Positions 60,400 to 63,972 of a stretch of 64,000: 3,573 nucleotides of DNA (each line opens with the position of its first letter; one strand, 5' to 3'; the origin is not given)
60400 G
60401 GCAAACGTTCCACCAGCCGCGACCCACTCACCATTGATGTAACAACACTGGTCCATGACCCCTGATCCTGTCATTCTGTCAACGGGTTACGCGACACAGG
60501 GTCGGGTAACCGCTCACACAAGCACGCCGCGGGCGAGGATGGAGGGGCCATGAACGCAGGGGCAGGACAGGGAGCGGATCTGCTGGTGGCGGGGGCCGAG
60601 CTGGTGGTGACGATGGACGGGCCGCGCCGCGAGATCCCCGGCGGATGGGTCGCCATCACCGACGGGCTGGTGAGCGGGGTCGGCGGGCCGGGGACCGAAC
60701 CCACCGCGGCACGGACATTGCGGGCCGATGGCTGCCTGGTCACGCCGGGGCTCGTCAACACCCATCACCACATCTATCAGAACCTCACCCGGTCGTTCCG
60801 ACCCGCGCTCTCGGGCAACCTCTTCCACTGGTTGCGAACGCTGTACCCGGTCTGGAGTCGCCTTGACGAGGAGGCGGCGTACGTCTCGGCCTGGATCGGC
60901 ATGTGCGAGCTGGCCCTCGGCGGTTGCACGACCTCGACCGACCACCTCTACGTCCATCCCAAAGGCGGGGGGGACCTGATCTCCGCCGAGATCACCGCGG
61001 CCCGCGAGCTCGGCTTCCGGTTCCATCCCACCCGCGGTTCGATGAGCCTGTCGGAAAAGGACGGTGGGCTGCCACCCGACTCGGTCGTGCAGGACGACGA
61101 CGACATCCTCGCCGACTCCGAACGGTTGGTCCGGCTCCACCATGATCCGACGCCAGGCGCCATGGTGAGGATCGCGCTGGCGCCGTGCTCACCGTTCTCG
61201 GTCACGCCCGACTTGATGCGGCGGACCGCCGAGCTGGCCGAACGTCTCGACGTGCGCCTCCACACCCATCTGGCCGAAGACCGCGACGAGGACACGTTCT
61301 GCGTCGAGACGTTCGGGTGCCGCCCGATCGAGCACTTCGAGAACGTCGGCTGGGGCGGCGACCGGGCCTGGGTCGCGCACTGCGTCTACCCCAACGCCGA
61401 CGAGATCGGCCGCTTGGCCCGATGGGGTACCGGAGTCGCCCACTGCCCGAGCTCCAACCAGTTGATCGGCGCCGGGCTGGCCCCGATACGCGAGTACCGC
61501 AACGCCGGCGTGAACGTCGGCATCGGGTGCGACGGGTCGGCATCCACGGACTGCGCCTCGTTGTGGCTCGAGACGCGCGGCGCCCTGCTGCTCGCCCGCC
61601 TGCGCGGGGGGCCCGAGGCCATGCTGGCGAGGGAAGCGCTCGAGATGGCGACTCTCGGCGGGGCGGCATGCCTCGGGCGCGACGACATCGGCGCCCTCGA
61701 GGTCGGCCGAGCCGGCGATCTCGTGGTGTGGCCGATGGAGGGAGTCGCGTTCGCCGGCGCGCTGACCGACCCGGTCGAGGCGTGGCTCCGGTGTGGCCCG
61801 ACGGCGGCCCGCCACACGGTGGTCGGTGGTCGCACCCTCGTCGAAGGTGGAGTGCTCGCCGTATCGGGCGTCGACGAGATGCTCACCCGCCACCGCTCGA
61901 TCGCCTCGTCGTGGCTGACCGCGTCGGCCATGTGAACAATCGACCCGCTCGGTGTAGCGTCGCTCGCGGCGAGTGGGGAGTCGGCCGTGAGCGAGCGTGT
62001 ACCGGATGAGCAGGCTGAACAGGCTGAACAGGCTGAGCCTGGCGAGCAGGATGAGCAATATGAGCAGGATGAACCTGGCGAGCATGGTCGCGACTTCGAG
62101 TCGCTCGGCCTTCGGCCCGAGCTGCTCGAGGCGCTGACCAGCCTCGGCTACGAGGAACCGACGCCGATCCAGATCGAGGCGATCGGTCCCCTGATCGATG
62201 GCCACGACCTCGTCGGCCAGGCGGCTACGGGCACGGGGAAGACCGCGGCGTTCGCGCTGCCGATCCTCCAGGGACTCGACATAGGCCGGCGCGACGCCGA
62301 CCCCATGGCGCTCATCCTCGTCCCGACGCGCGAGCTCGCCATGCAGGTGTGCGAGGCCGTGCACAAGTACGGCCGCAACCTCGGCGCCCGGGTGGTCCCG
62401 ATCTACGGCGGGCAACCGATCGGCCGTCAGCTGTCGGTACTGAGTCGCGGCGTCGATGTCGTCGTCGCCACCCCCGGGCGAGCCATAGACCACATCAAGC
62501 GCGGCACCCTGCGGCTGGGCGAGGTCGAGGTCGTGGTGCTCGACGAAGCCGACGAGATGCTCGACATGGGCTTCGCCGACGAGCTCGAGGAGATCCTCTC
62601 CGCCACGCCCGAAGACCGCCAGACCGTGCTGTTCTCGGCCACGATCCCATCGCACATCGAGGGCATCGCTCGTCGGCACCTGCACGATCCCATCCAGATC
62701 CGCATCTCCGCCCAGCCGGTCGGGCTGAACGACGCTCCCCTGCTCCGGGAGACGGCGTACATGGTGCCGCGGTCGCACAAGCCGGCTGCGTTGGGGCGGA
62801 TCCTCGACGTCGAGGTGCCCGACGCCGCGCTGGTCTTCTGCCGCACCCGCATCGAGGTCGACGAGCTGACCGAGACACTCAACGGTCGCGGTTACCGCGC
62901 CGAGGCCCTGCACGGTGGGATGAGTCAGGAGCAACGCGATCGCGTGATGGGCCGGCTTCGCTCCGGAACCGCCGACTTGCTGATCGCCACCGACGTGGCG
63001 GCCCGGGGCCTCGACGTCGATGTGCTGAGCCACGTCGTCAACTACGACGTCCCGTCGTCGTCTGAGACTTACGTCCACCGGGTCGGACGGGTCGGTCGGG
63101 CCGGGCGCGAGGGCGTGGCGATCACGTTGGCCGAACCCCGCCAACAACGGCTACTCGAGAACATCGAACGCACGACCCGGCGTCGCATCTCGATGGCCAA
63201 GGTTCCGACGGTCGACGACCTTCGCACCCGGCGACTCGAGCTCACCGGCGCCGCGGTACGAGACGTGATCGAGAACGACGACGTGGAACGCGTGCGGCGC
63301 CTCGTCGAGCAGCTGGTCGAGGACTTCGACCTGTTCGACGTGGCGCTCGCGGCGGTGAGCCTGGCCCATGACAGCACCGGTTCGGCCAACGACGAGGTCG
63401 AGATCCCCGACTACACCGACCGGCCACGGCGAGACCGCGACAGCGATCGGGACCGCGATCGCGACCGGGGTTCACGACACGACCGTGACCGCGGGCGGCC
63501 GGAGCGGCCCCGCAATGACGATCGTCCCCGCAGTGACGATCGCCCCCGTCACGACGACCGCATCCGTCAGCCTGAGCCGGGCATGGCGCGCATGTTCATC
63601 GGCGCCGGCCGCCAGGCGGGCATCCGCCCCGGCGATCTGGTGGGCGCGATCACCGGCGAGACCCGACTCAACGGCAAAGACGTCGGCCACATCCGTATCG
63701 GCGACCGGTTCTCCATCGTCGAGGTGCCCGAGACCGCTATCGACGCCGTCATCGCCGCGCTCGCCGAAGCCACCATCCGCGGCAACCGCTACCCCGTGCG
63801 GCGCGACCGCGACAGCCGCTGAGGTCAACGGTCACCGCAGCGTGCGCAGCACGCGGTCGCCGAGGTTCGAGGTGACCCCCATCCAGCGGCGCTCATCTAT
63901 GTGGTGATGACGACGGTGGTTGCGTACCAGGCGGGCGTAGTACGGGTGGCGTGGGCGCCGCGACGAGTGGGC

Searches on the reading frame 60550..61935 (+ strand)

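Call 34: search_protein_families(library=pfam, proteins=[window:60550-61935:+], max_evalue=0.0001)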
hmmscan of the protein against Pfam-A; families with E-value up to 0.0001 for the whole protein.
window:60550-61935:+ (461 aa): 2 families
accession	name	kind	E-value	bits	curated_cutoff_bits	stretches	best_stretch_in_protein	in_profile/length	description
PF01979.26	Amidohydro_1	-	3.8e-56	191.2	25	1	63-402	1-332/345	Amidohydrolase family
PF07969.17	Amidohydro_3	-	2.8e-18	67.1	29.7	1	220-430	263-471/472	Amidohydrolase family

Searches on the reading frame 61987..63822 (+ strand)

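Call 34: search_protein_families(library=pfam, proteins=[window:61987-63822:+], max_evalue=0.0001)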
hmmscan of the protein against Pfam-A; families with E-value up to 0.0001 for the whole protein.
window:61987-63822:+ (611 aa): 5 families
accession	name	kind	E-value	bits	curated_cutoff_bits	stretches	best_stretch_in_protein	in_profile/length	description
PF00270.35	DEAD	-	1e-49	168.9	26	1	59-225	1-165/167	DEAD/DEAH box helicase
PF00271.37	Helicase_C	-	6e-31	107.4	23.5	1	265-373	2-110/110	Helicase conserved C-terminal domain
PF03880.21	DbpA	-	1.2e-22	80.1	25.6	1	535-605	1-71/72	DbpA RNA binding domain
PF25399.1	DeaD_dimer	-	5.7e-08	33.1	23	1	407-464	1-60/67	RNA helicase DeaD dimerization domain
PF04851.21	ResIII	-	8.6e-05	22.9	22.5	0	59-220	5-162/164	Type III restriction enzyme, res subunit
